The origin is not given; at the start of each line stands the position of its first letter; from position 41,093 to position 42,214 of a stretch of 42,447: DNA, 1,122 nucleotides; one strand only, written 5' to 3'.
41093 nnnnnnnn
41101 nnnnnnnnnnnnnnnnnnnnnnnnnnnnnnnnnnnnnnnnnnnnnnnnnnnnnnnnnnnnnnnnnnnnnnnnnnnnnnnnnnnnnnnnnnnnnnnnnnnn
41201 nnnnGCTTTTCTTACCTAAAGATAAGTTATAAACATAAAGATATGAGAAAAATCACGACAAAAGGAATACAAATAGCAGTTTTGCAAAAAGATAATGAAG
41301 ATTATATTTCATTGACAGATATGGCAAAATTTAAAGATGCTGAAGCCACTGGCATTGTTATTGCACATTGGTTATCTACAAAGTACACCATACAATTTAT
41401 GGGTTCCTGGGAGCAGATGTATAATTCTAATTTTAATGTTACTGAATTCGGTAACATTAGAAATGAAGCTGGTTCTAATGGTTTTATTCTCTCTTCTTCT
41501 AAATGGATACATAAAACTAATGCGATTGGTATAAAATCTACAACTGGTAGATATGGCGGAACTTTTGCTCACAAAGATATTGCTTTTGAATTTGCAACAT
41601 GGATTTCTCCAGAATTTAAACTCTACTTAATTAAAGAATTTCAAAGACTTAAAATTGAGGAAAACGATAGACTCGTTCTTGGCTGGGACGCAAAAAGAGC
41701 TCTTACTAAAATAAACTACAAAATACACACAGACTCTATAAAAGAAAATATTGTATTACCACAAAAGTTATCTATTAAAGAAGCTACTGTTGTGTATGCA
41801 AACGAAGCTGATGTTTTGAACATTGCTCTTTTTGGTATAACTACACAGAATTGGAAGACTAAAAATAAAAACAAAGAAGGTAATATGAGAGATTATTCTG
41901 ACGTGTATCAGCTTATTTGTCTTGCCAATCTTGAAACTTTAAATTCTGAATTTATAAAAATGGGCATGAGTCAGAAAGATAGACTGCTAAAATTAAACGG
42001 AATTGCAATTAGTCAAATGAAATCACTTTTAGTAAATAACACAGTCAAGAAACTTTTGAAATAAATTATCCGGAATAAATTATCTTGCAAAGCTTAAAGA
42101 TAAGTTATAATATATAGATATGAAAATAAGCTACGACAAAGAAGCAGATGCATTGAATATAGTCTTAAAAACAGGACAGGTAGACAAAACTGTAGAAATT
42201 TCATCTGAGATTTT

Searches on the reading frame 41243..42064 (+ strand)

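Call 87: search_protein_families(library=pfam, proteins=[window:41243-42064:+], max_evalue=0.001)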
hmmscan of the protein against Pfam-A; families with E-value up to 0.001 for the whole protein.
window:41243-42064:+ (273 aa): 1 family
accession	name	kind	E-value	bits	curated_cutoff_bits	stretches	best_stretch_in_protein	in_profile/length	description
PF04383.19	KilA-N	-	4.7e-21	75.1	23.8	1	12-137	8-105/107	KilA-N domain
